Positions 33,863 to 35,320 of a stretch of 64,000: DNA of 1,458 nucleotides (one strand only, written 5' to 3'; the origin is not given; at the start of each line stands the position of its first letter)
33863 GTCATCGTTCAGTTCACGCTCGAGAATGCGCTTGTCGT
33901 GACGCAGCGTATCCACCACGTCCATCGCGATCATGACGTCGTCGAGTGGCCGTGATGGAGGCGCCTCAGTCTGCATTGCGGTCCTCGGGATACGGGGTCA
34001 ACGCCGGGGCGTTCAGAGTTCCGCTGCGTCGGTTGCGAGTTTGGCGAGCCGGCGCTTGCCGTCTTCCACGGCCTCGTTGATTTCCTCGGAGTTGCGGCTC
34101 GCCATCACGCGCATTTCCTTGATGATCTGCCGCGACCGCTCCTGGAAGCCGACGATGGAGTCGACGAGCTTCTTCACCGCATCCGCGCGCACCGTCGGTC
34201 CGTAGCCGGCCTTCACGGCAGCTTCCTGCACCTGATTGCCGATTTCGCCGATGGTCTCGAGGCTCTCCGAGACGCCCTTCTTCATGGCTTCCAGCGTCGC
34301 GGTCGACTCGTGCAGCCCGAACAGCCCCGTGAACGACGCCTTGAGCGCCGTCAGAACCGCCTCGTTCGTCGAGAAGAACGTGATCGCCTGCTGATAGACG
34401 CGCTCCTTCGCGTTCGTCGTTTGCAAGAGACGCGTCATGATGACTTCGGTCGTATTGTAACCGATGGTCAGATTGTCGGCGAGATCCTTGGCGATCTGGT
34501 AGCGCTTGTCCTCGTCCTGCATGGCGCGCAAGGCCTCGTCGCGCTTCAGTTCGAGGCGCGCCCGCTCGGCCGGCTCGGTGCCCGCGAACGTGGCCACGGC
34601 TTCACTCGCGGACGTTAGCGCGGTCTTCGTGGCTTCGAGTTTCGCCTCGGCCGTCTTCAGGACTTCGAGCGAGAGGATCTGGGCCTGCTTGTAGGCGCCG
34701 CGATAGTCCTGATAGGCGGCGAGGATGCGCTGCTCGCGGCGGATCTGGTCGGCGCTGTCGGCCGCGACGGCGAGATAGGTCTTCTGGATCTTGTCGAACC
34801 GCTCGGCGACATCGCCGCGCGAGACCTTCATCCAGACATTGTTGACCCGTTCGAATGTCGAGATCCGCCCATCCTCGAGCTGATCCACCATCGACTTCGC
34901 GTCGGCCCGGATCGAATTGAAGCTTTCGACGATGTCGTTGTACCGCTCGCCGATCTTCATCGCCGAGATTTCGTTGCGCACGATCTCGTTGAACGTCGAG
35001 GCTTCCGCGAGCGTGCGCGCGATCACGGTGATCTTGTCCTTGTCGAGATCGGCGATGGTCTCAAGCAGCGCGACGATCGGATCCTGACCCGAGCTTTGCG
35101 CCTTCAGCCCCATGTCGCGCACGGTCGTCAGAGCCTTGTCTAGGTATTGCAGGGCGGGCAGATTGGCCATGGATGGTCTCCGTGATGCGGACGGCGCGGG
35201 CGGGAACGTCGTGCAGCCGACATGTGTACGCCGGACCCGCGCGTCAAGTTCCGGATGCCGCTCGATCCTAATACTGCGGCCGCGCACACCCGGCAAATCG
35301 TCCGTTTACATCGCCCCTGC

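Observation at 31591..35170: Three-gene operon of uncharacterised helical proteins: TelA-like protein, single-pass membrane protein, coiled-coil protein with poly-Gly tail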

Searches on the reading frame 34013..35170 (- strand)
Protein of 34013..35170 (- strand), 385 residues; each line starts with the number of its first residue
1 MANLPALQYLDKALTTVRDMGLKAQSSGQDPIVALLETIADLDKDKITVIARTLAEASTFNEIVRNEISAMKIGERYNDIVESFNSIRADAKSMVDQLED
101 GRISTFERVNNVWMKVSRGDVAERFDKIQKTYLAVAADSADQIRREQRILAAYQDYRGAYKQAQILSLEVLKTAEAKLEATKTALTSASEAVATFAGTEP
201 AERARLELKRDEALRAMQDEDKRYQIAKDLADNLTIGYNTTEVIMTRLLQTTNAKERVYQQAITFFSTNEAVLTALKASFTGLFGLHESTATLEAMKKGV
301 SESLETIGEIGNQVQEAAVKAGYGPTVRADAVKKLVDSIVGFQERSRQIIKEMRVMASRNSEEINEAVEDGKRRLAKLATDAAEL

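Call 3: search_protein_families(library=pfam, proteins=[window:34013-35170:-], max_evalue=1)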
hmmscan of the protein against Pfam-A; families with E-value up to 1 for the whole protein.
window:34013-35170:- (385 aa): 1 family
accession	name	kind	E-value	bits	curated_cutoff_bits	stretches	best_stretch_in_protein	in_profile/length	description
PF07464.16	ApoLp-III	-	0.11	13.1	36.3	0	274-321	5-52/146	Apolipophorin-III precursor (apoLp-III)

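Call 4: search_protein_families(library=ncbifam, proteins=[window:34013-35170:-], max_evalue=1)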
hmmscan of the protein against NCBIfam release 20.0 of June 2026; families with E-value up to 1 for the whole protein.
window:34013-35170:- (385 aa): 0 families

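Call 5: search_protein_families(library=padloc, proteins=[window:34013-35170:-], max_evalue=1)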
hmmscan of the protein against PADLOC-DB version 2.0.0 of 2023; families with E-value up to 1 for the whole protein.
window:34013-35170:- (385 aa): 1 family
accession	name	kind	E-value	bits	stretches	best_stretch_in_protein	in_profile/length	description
PDLC01809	CARF1--CARF_HEPN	-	3.1e-05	21.3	1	89-195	264-370/496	-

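Call 7: search_solved_structures(query=window:34013-35170:-, max_evalue=10)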
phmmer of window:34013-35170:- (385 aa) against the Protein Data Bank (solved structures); distinct sequences matched with E-value up to 10: 1.
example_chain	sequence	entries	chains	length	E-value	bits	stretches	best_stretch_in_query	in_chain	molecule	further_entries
6xf1_A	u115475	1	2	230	0.86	12.3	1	221-313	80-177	Nesprin-2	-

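Call 10: find_homologous_proteins(query=window:34013-35170:-)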
Query window:34013-35170:- (385 aa): 7999 proteins with E <= 0.001 among 8000 candidates; the best 120 are listed.
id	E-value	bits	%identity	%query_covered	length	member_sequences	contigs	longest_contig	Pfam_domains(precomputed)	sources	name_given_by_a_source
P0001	1.2e-233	792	100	100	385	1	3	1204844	-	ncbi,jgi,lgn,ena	-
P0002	2.5e-231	785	99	100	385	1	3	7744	-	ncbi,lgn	-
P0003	2.5e-228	775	97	100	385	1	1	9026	-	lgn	-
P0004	2.1e-227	772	99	100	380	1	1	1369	-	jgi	jgi:hypothetical protein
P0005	2.6e-215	732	91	100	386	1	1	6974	-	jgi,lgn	-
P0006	2.4e-214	729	90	100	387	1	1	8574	-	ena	-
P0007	3.6e-214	728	91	100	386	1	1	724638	-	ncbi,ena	-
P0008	1.3e-213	726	91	100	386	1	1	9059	-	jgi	-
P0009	1.6e-213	726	91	100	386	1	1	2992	-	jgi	-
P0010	2.3e-213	726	90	100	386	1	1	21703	-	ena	-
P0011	3.6e-213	725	90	100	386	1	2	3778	-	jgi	jgi:hypothetical protein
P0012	8.3e-213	724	90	100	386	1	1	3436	-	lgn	-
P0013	1.2e-212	723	90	100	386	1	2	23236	-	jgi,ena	-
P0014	1.2e-212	723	90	100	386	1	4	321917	-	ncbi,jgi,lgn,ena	jgi:hypothetical protein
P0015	1.9e-212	723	90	100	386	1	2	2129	-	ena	-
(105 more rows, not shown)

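Call 13: find_encoding_contigs(protein=P0001, flank=8000, max_places=3)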
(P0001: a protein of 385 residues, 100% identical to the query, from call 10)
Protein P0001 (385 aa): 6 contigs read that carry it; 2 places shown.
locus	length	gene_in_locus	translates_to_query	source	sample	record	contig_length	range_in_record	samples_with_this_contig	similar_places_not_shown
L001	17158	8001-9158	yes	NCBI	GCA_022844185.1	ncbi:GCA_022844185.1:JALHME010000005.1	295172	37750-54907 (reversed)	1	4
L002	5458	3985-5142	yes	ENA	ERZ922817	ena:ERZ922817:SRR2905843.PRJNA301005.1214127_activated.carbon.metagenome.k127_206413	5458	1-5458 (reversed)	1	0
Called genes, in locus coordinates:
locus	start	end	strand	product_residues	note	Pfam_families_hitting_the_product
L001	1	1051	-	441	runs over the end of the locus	PF00070:Pyr_redox (faint), PF00743:FMO-like, PF07992:Pyr_redox_2, PF13450:NAD_binding_8 (weak), PF13454:NAD_binding_9 (faint), PF13738:Pyr_redox_3, PF13434:Lys_Orn_oxgnase (weak)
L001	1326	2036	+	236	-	PF06904:Extensin-like_C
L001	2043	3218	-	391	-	-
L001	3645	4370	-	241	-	PF13505:OMP_b-brl, PF01389:OmpA_membrane (weak)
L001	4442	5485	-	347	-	PF00111:Fer2, PF13510:Fer2_4 (faint), PF00970:FAD_binding_6 (weak), PF00175:NAD_binding_1 (weak)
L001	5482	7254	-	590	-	PF01292:Ni_hydr_CYTB, PF09459:EB_dh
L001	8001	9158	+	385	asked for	-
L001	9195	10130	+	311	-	PF19911:DUF6384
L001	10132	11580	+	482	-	-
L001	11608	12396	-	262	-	PF07542:ATP12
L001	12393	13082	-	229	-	PF00702:Hydrolase, PF12710:HAD, PF13419:HAD_2, PF13242:Hydrolase_like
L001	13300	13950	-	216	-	PF01209:Ubie_methyltran (weak), PF13489:Methyltransf_23, PF13847:Methyltransf_31, PF08241:Methyltransf_11, PF08242:Methyltransf_12, PF13649:Methyltransf_25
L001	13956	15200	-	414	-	PF11899:DUF3419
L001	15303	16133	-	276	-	PF00149:Metallophos, PF12850:Metallophos_2 (faint)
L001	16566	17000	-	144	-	PF00072:Response_reg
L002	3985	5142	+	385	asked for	-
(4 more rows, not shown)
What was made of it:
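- Checked: The public annotation of the same MAG makes identical calls of 385, 311 and 482 aa (GCA_022844185.1, call 13). The intergenic region is 746 nt (35171-35916; call 13).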

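Call 17: find_related_loci(query=A1, collection=genome_contigs, flank=8000)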
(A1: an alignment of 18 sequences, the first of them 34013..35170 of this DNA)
Query A1 (385 aa) in genome_contigs; peptide patterns used: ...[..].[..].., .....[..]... (x = any residue, [..] = any of these).
600 stretches matched a pattern (row limit reached: there are more); 516 encode a relative of the query (tblastn E <= 1e-3); the best 80 are kept; 80 distinct loci.
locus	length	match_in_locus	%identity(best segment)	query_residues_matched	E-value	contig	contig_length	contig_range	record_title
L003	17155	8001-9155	91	1-385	0e+0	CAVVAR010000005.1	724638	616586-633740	MAG: uncultured Alphaproteobacteria bacterium isolate MFD09779.bin.1.294 genome assembly, contig: contig_15043, whole ge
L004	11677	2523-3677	90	1-385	0e+0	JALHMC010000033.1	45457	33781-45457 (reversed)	MAG: Hyphomicrobiaceae bacterium isolate Bin_29_3 c_000000003930, whole genome shotgun sequence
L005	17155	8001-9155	88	1-385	0e+0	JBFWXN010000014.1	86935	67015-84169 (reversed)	MAG: Hyphomicrobiaceae bacterium isolate CA_2019_TPBS_141 NODE_2154_length_86935_cov_5.418153_TPBS, whole genome shotgun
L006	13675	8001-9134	77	8-385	0e+0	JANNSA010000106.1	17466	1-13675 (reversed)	MAG: Hyphomicrobiaceae bacterium isolate SOY_31_metabat_286_sub SOY_31_k141_966999, whole genome shotgun sequence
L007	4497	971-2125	71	1-385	0e+0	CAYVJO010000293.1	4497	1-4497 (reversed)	MAG TPA_asm: uncultured Hyphomicrobiaceae bacterium isolate SRP072547_co1_339 genome assembly, contig: NODE_45309_length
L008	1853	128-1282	71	1-385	0e+0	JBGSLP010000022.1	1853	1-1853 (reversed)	MAG: Alphaproteobacteria bacterium isolate JTS-AC208 k141_2456776, whole genome shotgun sequence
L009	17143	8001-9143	71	1-381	0e+0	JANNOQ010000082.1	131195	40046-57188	MAG: Rhodomicrobium sp. isolate SOY_34_metabat_306 SOY_34_k141_4284808, whole genome shotgun sequence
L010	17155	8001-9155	69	1-385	0e+0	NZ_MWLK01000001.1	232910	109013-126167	Rhodomicrobium sp. R_RK_3 BLEFHOIH_1, whole genome shotgun sequence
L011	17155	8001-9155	69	1-385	0e+0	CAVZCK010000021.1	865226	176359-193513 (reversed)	MAG: uncultured Alphaproteobacteria bacterium isolate MFD00822.bin.2.84 genome assembly, contig: contig_56382, whole gen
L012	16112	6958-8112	69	1-385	0e+0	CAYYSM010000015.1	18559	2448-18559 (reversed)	MAG TPA_asm: uncultured Hyphomicrobiaceae bacterium isolate SRP141376_co4_127 genome assembly, contig: NODE_5188_length_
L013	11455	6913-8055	69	1-381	1e-179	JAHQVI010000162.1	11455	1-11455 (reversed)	MAG: Hyphomicrobiales bacterium isolate MAG.004 Posi_004-P55961, whole genome shotgun sequence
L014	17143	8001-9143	68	1-381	7e-178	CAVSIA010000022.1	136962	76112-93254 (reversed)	MAG: uncultured Alphaproteobacteria bacterium isolate MFD05684.bin.2.195 genome assembly, contig: contig_30887, whole ge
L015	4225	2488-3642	68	1-385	0e+0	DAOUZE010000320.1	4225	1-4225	MAG TPA_asm: Filomicrobium sp. isolate CSMAG_945 CSMAG_945_k141_5400102_length_4225_cov_15.3430, whole genome shotgun se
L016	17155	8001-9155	69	1-385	3e-177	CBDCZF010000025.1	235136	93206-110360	MAG: Hyphomicrobiaceae bacterium isolate ccaed8b3-fce7-49a6-87f6-d048e9e439e3 genome assembly, contig: contig_25, whole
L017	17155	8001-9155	68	1-385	1e-176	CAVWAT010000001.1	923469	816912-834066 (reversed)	MAG: uncultured Alphaproteobacteria bacterium isolate MFD03804.bin.1.101 genome assembly, contig: contig_12463, whole ge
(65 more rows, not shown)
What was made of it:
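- Many carriers are polar-growing or budding Hyphomicrobiales (call 17).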

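Call 24: search_protein_representatives(alignment_id=A1)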
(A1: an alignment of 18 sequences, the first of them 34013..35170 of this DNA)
Query: 18 sequences, 387 profile positions. Proteins with E-value up to 0.001 (for the whole library): 645; up to 1e-10: 486; up to 1e-30: 242. The best 150 are listed.
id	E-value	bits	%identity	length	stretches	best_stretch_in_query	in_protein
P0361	1.7e-175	600.2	-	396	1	5-385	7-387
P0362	2.3e-164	563.6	-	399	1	4-386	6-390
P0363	1.5e-137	475.3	-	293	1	94-380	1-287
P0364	1.5e-129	448.9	-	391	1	8-381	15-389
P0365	5.5e-127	440.5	-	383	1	6-379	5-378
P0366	5.7e-126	437.2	-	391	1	5-310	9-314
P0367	3.1e-114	398.5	-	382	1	5-379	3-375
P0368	5.4e-114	397.7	-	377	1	8-380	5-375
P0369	4.1e-107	375.1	-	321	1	182-386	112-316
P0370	2.5e-104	365.9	-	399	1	4-378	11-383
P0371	6.4e-104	364.5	-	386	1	8-381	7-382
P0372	9.5e-104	364.0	-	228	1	165-381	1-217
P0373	1.5e-103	363.4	-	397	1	2-379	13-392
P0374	1.2e-102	360.4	-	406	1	8-376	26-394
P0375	1.6e-102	360.0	-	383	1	94-355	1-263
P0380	4.3e-101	355.2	-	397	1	1-386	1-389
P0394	3.4e-97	342.4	-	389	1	8-383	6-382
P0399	3.8e-93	329.1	-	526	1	165-351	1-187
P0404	1.0e-89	317.8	-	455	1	6-380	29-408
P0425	9.4e-79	281.7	-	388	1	8-379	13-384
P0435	4.2e-76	273.0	-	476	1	7-377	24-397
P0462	3.4e-67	243.7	-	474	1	6-377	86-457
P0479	6.4e-59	216.4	-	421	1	10-370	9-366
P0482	1.1e-57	212.4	-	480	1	214-384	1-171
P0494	1.0e-53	199.3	-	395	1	10-376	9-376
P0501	9.7e-52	192.8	-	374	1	273-386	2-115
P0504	2.4e-51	191.5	-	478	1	8-382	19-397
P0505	2.9e-51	191.2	-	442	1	4-377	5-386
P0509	1.6e-49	185.5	-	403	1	9-381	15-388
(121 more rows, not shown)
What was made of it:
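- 34013..35170 (-): Gene A, 385 aa: soluble, all-helical, TelA-like-fold protein and the most conserved of the three. At least 7999 homologous 90%-identity clusters, and 645 50%-identity clusters at E<=1e-3 (calls 10, 24).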

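Call 26: search_protein_families(library=pfam, alignment_id=A2, max_evalue=1)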
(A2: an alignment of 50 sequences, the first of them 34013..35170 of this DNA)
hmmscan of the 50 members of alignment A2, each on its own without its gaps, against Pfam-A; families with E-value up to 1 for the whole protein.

A. member 1, window:34013-35170:- (385 aa): 1 family
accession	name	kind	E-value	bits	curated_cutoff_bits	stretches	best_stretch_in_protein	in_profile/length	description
PF07464.16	ApoLp-III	-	0.11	13.1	36.3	0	274-321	5-52/146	Apolipophorin-III precursor (apoLp-III)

B. families by the number of members that match (of 50 scanned): 100 families (the first 25 are shown)
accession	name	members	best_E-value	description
PF02637.23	GatB_Yqey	5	0.0022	GatB domain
PF07464.16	ApoLp-III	4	0.0098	Apolipophorin-III precursor (apoLp-III)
PF08429.16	PLU-1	3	0.0091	PLU-1-like protein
PF09712.15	PHA_synth_III_E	2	0.015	Poly(R)-hydroxyalkanoic acid synthase subunit (PHA_synth_III_E)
PF10046.14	BLOC1_2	2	0.017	Biogenesis of lysosome-related organelles complex-1 subunit 2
PF22775.2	GA_3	2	0.19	GA-like domain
PF21522.3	MreB-like_C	2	0.65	Archaeal actin homologue MreB-like, C-terminal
PF21466.3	GH101_dom-5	1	0.00095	Endo-alpha-N-acetylgalactosaminidase, domain 5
PF12451.13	VPS11_C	1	0.0024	Vacuolar protein sorting protein 11 C terminal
PF13256.11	DUF4047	1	0.0058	Domain of unknown function (DUF4047)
PF11568.13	Med29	1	0.0067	Mediator complex subunit 29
PF18739.6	HEPN_Apea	1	0.0079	Apea-like HEPN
PF20379.3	DUF6674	1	0.0098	Family of unknown function (DUF6674)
PF12835.12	Integrase_1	1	0.012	Integrase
PF12758.12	DUF3813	1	0.017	Protein of unknown function (DUF3813)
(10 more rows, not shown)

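Call 27: predict_structure(alignment_id=A1)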
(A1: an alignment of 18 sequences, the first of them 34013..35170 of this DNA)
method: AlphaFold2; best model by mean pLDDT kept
length: 385 residues; sequences in the alignment: 18
mean_pLDDT: 63.3   pTM: 0.55
mean pLDDT of the five models: 63.3, 61.6, 58.3, 57.9, 57.4
residues with pLDDT >= 90: 19; 70-90: 107; 50-70: 191; < 50: 68
segments of 3 or more residues with pLDDT < 50: 1-3, 24-29, 98-100, 277-331
pLDDT, mean of each block of 10 residues (from residue 1): 60 71 50 57 65 68 63 56 58 52 53 53 61 63 73 78 83 87 91 88 89 87 80 76 74 69 58 50 39 37 31 38 43 55 61 62 64 65 59
secondary structure, 60 per line:
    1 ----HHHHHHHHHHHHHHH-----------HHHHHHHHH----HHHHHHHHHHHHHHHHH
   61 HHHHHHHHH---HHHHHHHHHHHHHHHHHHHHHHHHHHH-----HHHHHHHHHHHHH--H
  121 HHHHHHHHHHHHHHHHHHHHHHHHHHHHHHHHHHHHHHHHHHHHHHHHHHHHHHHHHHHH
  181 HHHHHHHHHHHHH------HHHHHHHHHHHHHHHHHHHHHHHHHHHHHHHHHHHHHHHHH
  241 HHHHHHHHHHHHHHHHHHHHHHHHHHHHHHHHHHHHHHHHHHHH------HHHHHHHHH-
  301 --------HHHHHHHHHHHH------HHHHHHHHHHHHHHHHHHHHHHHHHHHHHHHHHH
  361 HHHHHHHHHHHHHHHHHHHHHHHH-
elements in order: H5-19 H31-39 H44-69 H73-99 H105-117 H120-193 H200-284 H291-299 H309-320 H327-384

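Call 31: fold_search(model_id=the predicted structure, library=pdb)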
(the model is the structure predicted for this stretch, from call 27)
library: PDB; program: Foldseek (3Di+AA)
matches with E <= 10: 896; with E <= 0.001: 0
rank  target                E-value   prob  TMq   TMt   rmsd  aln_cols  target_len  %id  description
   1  8f7n                  5.0e-03  0.72  0.14  0.15  48.0       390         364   14  Crystal structure of chemoreceptor McpZ ligand sensing domain (released 2023-07-05)
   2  7a0g_DDD              1.1e-02  0.99  0.27  0.31  14.7       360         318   11  Structure of the SmhB pore of the tripartite alpha-pore forming toxin, Smh, from Serratia marcescens. (released 2021-03-31)
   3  7a0g_FFF              1.4e-02  0.98  0.27  0.32  14.7       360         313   10  Structure of the SmhB pore of the tripartite alpha-pore forming toxin, Smh, from Serratia marcescens. (released 2021-03-31)
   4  7a0g_BBB              2.3e-02  0.96  0.26  0.30  15.3       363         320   12  Structure of the SmhB pore of the tripartite alpha-pore forming toxin, Smh, from Serratia marcescens. (released 2021-03-31)
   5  9a69_B                2.3e-02  0.92  0.25  0.16  72.6       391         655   10  Integrative model of MCPB-MCPC by crosslinking MS and deep learning (released 2024-09-18)
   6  9a65_B                2.3e-02  0.90  0.25  0.17  69.2       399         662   11  Integrative model of YVAQ-MCPB by crosslinking MS and deep learning (released 2024-09-18)
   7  7a0g_III              2.7e-02  0.98  0.28  0.34  14.7       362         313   10  Structure of the SmhB pore of the tripartite alpha-pore forming toxin, Smh, from Serratia marcescens. (released 2021-03-31)
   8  6h2f_D                4.0e-02  0.93  0.26  0.28  14.2       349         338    9  Structure of the pre-pore AhlB of the tripartite alpha-pore forming toxin, AHL, from Aeromonas hydrophila. (released 2019-07-10)
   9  6h2f_H                4.9e-02  0.97  0.31  0.34  13.8       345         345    9  Structure of the pre-pore AhlB of the tripartite alpha-pore forming toxin, AHL, from Aeromonas hydrophila. (released 2019-07-10)
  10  2ch7_B                5.2e-02  0.99  0.33  0.40  56.5       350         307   13  Crystal structure of the cytoplasmic domain of a bacterial chemoreceptor from Thermotoga maritima (released 2006-04-18)
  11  6h2f_F                5.6e-02  0.99  0.34  0.39  14.4       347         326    9  Structure of the pre-pore AhlB of the tripartite alpha-pore forming toxin, AHL, from Aeromonas hydrophila. (released 2019-07-10)
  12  6h2f_B                5.9e-02  0.95  0.29  0.32  14.8       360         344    9  Structure of the pre-pore AhlB of the tripartite alpha-pore forming toxin, AHL, from Aeromonas hydrophila. (released 2019-07-10)
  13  7n6g_3M               6.4e-02  0.95  0.28  0.28  36.2       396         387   12  C1 of central pair (released 2022-05-18)
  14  7p3r_B                6.7e-02  0.89  0.25  0.28  20.5       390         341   10  Helical structure of the toxin MakA from Vibrio cholera (released 2022-02-23)
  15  6bqh                  7.7e-02  0.28  0.15  0.16  30.9       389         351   12  Crystal structure of 5-HT2C in complex with ritanserin (released 2018-02-14)
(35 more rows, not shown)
